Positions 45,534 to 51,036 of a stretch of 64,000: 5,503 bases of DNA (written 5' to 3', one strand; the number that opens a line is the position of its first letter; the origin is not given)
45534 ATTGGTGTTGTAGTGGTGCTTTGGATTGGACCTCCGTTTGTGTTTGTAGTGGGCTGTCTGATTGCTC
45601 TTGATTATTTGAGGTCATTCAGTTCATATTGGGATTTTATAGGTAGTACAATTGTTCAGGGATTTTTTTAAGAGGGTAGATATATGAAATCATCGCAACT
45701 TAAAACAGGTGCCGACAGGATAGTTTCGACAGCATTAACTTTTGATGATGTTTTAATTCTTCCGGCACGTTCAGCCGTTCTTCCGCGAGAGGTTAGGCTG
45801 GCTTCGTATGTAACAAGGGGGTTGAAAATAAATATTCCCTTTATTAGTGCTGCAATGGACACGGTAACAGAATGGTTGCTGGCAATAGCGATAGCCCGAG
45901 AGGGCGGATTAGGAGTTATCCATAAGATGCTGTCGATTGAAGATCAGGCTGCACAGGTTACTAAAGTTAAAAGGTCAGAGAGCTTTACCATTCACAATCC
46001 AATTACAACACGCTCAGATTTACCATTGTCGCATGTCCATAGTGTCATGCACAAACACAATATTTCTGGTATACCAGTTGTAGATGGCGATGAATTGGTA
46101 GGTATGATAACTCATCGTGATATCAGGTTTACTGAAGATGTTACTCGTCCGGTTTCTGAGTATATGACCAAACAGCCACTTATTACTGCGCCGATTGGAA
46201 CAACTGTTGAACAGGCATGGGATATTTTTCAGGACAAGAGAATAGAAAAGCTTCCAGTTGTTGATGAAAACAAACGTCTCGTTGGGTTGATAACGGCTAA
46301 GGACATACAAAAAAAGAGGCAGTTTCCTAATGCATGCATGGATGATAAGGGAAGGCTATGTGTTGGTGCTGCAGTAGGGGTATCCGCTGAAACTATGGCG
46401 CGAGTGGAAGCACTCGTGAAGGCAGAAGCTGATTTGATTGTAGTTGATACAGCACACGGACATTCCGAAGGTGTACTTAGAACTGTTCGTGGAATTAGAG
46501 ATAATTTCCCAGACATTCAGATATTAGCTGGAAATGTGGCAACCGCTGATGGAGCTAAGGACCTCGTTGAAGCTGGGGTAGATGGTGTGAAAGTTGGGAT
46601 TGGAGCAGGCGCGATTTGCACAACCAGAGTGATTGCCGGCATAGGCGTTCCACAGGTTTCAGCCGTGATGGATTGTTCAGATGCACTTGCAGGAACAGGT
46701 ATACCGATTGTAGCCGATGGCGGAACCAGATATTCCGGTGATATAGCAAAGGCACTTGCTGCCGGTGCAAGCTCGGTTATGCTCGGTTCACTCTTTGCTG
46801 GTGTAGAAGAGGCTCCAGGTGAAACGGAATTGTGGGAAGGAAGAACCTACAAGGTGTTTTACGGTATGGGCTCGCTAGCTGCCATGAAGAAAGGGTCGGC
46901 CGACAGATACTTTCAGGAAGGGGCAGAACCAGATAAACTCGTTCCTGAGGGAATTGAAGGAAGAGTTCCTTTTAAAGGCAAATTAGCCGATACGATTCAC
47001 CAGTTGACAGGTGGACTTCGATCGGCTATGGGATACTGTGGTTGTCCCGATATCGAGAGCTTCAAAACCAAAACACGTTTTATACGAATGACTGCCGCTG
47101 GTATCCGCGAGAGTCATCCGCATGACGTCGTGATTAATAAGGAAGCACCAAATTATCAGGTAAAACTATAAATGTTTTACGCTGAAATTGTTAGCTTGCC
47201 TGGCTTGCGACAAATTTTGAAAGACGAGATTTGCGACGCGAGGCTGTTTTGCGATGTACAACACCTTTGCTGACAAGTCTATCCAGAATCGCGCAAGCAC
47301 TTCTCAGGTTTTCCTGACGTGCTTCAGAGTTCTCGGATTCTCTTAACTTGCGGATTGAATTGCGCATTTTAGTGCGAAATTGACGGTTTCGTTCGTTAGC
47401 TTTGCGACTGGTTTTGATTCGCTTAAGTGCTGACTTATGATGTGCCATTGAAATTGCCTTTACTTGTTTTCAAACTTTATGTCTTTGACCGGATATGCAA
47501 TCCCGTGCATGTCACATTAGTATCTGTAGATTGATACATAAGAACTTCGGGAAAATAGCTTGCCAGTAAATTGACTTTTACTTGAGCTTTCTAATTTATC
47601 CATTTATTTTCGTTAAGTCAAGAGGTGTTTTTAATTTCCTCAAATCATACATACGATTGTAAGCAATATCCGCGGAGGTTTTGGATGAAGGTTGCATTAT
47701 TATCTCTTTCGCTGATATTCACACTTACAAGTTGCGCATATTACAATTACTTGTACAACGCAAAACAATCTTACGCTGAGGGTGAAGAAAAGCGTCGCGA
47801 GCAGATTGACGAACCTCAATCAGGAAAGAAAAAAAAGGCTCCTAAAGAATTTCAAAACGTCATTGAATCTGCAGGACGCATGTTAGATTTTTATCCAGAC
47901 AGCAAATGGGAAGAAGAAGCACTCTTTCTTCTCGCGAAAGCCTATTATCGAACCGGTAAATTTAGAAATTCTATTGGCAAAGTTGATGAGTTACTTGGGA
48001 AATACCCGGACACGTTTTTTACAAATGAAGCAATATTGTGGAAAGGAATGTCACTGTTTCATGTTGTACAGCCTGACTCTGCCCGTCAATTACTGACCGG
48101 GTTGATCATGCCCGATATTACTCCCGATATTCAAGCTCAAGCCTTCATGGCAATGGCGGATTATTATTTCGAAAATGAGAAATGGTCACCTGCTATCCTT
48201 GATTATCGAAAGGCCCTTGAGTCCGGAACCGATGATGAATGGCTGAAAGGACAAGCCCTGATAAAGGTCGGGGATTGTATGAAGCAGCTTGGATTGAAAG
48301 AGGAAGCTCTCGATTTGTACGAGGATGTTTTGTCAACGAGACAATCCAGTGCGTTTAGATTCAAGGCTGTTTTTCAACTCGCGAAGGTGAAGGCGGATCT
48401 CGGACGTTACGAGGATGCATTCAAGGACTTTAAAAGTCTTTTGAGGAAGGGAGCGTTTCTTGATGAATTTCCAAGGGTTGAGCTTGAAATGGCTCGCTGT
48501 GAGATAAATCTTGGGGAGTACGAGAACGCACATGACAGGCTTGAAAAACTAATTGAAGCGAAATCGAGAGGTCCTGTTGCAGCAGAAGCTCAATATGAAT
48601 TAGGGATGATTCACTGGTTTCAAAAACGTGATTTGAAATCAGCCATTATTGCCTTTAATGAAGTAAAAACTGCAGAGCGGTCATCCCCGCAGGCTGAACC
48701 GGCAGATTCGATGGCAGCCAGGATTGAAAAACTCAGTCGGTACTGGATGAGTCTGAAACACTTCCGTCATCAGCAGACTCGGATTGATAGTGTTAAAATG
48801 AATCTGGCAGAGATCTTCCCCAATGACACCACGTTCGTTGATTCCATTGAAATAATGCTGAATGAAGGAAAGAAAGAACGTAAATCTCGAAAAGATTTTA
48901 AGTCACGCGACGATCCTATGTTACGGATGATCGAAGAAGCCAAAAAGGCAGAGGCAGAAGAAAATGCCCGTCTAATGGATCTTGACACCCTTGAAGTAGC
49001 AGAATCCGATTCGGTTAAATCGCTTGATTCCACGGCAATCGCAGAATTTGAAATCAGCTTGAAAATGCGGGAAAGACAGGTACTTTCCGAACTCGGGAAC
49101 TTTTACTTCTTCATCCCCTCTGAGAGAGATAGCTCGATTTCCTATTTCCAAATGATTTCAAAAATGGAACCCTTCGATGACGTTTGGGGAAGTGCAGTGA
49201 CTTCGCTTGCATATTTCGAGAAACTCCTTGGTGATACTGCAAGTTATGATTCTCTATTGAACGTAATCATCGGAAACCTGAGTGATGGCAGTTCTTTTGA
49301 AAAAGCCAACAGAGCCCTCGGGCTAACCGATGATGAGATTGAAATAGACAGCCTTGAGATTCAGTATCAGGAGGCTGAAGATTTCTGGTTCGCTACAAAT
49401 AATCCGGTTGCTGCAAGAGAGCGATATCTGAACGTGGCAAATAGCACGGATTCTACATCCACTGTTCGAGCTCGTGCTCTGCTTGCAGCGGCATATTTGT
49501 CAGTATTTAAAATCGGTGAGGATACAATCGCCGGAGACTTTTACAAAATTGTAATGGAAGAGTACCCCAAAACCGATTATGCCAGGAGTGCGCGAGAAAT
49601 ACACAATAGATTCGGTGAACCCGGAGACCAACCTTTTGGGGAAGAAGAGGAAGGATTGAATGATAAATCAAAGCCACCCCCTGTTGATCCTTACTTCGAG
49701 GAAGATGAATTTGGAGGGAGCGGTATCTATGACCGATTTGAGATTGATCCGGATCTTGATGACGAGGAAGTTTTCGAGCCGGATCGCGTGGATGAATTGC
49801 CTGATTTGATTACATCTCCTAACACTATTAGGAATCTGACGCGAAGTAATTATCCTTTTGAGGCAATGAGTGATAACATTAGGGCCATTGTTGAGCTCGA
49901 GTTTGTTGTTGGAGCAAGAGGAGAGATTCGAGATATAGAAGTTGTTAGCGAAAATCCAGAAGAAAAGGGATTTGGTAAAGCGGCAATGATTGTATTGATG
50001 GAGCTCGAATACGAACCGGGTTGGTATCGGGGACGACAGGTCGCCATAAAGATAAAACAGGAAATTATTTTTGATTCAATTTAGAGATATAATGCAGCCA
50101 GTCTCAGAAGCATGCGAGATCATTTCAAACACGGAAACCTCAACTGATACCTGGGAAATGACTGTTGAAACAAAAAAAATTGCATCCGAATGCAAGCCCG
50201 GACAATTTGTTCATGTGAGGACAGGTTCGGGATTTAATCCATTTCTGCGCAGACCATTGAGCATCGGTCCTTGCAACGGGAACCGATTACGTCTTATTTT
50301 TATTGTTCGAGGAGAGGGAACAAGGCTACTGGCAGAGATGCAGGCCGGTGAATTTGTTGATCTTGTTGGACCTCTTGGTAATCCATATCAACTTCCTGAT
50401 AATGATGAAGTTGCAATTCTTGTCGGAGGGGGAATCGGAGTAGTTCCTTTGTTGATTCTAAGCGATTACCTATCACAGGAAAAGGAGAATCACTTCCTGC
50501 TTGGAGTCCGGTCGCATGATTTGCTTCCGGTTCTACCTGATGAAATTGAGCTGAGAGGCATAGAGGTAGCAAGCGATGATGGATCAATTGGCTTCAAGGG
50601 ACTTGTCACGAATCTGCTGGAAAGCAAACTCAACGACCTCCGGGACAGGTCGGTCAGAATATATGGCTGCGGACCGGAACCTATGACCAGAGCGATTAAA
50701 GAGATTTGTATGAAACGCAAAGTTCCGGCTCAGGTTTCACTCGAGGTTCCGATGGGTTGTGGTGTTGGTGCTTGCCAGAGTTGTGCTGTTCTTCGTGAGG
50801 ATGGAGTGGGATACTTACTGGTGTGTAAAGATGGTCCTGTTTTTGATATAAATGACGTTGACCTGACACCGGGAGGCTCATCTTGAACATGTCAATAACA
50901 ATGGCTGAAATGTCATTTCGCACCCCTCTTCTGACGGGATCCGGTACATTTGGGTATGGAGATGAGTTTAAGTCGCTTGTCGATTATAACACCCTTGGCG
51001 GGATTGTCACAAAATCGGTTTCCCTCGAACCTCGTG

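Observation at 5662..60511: Five paralogous small FadL/PorV-like barrels (298-350 aa) in 64 kb, each next to secretion or cell-surface genes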

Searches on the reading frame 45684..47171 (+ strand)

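Call 13: search_protein_families(library=pfam, proteins=[window:45684-47171:+], max_evalue=0.001)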
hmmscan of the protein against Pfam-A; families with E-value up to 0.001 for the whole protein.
window:45684-47171:+ (495 aa): 4 families
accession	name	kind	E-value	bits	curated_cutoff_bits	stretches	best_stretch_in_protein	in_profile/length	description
PF00478.31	IMPDH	-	1.1e-156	521.6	25.6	1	17-480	1-345/345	IMP dehydrogenase / GMP reductase domain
PF00571.33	CBS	-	1e-27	96.6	24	2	157-210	1-53/57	CBS domain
PF03060.21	NMO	-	4.1e-10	40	28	1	278-378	136-232/331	Nitronate monooxygenase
PF01070.24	FMN_dh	-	1.3e-08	34.8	24.9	1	278-371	219-305/350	FMN-dependent dehydrogenase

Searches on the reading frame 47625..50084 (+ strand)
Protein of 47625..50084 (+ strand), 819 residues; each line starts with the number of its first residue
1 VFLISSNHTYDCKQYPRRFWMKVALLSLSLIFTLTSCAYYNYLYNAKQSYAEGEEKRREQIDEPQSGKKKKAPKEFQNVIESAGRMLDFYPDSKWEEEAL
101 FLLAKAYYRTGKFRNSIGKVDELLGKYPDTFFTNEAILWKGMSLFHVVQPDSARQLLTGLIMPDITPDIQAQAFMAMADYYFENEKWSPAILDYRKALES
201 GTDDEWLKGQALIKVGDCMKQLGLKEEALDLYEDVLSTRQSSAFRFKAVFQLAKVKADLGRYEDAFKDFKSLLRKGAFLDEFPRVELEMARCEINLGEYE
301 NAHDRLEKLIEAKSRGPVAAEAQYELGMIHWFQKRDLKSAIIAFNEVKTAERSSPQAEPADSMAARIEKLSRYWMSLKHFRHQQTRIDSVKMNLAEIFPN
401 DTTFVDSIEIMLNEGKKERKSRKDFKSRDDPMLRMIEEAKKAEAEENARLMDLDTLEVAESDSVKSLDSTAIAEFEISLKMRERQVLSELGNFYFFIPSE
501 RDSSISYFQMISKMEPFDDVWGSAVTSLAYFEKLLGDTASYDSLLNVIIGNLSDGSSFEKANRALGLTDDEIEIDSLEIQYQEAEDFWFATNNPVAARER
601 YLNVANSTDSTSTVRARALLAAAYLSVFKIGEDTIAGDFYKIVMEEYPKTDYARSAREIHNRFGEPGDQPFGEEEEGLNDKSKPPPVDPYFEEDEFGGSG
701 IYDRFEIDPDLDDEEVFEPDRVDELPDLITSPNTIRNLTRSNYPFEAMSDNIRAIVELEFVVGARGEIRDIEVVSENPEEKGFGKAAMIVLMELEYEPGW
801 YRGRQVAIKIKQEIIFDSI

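Call 13: search_protein_families(library=pfam, proteins=[window:47625-50084:+], max_evalue=0.001)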
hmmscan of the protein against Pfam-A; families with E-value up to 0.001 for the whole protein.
window:47625-50084:+ (819 aa): 16 families
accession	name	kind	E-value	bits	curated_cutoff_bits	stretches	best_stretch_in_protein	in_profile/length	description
PF13432.12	TPR_16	-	2e-13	50.9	32.7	1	289-352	3-59/65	Tetratricopeptide repeat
PF13525.12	YfiO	-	2.7e-12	47.4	25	1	67-148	12-93/203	Outer membrane lipoprotein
PF13174.12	TPR_6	-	4.7e-12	46.2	26.3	0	98-130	1-33/33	Tetratricopeptide repeat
PF07719.23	TPR_2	-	5.1e-12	45.4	27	0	98-128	2-32/34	Tetratricopeptide repeat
PF13424.12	TPR_12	-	8.6e-11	42.3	30.1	0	171-240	3-76/77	Tetratricopeptide repeat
PF03544.19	TonB_C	-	4.2e-09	37.2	24.6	1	741-817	3-78/79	Gram-negative bacterial TonB protein C-terminal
PF12895.13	ANAPC3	-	9.7e-09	35.8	27.2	0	77-123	6-49/82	Anaphase-promoting complex, cyclosome, subunit 3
PF13428.12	TPR_14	-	4.7e-08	33.4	23.5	0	248-275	3-30/44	Tetratricopeptide repeat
PF13181.12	TPR_8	-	3.3e-06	27.3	25.7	0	320-349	1-29/34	Tetratricopeptide repeat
PF25064.1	ARM_TT21_5th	-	4e-06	27.6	27.8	0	257-356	12-107/117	TT21 fifth ARM repeats domain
PF14559.12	TPR_19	-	6.8e-06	26.8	25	0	259-314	4-56/68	Tetratricopeptide repeat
PF00515.34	TPR_1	-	1.7e-05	24.9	27.8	0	171-199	1-29/34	Tetratricopeptide repeat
PF21545.3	T7SS_EccA1_N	-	3e-05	23.9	27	0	92-182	163-249/272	T7SS, ESX-1 secretion system protein EccA1, N-terminal domain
PF12688.13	TPR_5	-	9.5e-05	23.1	24.2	0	190-265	20-93/119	Tetratrico peptide repeat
PF09976.15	TPR_21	-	0.00011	22.5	25.5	0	120-243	62-180/193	Tetratricopeptide repeat-like domain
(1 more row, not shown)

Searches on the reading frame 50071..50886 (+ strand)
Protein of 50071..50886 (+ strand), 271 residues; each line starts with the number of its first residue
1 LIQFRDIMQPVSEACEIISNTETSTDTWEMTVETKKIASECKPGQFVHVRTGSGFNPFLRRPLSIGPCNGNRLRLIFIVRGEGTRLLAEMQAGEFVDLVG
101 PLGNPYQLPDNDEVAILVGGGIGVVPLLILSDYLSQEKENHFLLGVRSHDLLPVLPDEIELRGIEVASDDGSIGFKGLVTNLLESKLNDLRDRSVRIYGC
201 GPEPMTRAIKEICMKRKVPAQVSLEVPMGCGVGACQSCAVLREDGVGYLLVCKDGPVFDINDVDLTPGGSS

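Call 13: search_protein_families(library=pfam, proteins=[window:50071-50886:+], max_evalue=0.001)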
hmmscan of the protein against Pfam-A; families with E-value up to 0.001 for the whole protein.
window:50071-50886:+ (271 aa): 2 families
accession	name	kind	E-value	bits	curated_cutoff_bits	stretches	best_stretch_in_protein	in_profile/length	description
PF10418.14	DHODB_Fe-S_bind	-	3.1e-12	46.4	23.9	1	228-264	4-41/41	Iron-sulfur cluster binding domain of dihydroorotate dehydrogenase B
PF00175.26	NAD_binding_1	-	0.00029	21.9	22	0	118-210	2-108/109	Oxidoreductase NAD-binding domain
